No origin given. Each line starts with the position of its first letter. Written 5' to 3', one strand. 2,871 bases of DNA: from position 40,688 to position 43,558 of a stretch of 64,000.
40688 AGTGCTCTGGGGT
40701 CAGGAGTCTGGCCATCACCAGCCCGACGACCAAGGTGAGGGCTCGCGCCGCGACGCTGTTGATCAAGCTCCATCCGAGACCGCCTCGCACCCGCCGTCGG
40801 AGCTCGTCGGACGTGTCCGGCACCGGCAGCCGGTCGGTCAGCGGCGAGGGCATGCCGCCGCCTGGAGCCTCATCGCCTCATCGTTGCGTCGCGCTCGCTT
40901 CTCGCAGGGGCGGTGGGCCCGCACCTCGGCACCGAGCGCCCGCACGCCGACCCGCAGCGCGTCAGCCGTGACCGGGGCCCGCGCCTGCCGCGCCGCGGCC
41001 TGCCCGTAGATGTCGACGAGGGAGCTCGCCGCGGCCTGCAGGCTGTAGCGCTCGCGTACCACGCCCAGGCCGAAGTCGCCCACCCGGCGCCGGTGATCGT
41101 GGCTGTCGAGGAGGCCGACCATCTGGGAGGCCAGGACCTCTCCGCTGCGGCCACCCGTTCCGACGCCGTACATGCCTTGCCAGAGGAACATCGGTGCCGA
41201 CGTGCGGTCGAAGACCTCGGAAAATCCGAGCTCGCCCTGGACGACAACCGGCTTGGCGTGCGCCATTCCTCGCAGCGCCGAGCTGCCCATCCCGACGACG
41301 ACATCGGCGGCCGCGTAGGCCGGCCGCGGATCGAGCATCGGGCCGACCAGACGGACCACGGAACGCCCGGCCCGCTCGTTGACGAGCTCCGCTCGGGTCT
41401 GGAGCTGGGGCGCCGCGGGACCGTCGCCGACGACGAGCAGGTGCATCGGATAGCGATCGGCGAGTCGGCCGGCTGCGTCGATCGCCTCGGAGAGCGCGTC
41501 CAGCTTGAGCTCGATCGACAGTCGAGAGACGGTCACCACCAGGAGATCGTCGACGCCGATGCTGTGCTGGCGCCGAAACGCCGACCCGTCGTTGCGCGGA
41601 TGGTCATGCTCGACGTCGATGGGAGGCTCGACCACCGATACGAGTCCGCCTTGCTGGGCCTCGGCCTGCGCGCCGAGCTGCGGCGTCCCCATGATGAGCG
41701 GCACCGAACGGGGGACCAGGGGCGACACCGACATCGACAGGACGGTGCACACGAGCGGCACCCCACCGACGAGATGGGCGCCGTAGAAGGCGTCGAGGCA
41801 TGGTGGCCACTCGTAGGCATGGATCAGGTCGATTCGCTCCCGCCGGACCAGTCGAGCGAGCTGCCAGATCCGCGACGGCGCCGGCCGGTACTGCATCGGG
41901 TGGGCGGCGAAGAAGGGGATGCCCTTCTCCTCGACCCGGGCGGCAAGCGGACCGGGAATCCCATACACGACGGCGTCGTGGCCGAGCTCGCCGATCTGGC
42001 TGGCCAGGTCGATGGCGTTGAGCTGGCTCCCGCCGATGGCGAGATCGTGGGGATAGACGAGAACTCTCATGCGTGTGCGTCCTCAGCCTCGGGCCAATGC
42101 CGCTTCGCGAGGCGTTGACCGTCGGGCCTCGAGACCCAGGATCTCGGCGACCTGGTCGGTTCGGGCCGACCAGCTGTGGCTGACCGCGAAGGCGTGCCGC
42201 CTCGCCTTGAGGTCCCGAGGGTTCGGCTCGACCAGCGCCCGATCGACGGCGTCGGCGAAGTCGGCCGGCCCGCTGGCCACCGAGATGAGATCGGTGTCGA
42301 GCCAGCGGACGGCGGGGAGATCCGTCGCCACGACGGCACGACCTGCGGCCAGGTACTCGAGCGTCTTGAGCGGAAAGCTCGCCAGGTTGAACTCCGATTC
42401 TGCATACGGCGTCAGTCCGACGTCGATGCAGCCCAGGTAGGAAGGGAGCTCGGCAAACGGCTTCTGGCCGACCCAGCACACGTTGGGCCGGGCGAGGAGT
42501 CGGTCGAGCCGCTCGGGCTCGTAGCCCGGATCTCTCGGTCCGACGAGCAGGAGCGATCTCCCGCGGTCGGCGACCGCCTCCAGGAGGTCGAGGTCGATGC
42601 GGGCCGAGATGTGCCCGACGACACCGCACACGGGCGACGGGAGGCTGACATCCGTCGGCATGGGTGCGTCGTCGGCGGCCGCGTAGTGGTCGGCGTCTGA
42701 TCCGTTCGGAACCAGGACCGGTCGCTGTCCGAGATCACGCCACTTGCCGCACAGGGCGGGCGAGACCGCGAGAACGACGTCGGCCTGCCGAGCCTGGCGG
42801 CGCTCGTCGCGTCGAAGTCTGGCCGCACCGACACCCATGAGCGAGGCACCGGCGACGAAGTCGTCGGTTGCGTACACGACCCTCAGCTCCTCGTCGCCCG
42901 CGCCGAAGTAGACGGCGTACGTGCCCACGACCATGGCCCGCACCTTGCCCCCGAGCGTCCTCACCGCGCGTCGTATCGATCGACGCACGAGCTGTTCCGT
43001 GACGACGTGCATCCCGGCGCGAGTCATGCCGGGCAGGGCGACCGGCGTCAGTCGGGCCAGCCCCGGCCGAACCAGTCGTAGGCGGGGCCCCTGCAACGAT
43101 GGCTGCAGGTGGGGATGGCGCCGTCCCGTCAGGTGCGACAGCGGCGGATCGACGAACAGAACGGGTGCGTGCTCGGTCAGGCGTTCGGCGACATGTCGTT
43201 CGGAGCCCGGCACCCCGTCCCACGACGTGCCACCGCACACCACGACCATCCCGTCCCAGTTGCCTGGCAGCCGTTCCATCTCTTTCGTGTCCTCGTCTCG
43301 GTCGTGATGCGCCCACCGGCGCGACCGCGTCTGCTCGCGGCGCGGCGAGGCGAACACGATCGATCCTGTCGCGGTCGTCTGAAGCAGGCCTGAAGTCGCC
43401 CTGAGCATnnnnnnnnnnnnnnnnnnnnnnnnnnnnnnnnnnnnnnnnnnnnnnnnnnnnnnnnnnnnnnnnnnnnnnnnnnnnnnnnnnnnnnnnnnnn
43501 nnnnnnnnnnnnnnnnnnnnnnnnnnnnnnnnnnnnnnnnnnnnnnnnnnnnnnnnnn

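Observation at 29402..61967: Five PhoB/OmpR-style promoter cassettes (4 x CTTCAG at 11-bp phasing, 10 nt from a -10 box) wire the polysaccharide locus into one putative regulon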

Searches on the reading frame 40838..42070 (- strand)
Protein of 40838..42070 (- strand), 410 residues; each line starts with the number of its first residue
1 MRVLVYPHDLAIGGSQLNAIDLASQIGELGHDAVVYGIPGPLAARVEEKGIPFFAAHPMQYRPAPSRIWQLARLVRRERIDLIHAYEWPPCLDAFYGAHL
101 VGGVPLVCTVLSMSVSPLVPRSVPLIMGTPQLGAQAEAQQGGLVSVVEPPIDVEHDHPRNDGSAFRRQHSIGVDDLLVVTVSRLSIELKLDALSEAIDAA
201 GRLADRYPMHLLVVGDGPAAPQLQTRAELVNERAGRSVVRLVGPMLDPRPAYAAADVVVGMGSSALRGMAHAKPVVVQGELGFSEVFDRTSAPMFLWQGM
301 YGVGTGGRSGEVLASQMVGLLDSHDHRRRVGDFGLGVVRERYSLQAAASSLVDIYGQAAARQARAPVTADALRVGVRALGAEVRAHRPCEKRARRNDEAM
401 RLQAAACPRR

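Call 13: search_protein_families(library=pfam, proteins=[window:40838-42070:-])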
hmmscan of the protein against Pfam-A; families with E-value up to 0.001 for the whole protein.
window:40838-42070:- (410 aa): 4 families
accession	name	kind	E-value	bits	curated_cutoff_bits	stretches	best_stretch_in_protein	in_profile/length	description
PF13439.12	Glyco_transf_4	-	3.4e-10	40.6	28.5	1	12-110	1-103/170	Glycosyltransferase Family 4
PF13692.12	Glyco_trans_1_4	-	1.3e-09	38.9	27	1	177-287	3-115/142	Glycosyl transferases group 1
PF13579.12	Glyco_trans_4_4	-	2.3e-09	38.2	29.7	1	14-116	2-107/158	Glycosyl transferase 4-like domain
PF00534.26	Glycos_transf_1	-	0.00018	21.5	26.4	1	165-288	5-132/172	Glycosyl transferases group 1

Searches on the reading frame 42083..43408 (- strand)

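Call 13: search_protein_families(library=pfam, proteins=[window:42083-43408:-])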
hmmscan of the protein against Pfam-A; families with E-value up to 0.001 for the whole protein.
window:42083-43408:- (441 aa): 3 families
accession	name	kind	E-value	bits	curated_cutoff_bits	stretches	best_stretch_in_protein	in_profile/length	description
PF13692.12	Glyco_trans_1_4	-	2.4e-11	44.5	27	1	278-392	26-140/142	Glycosyl transferases group 1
PF00534.26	Glycos_transf_1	-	0.00026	21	26.4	1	282-395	46-159/172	Glycosyl transferases group 1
PF13439.12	Glyco_transf_4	-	0.00072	20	28.5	0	196-240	121-169/170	Glycosyltransferase Family 4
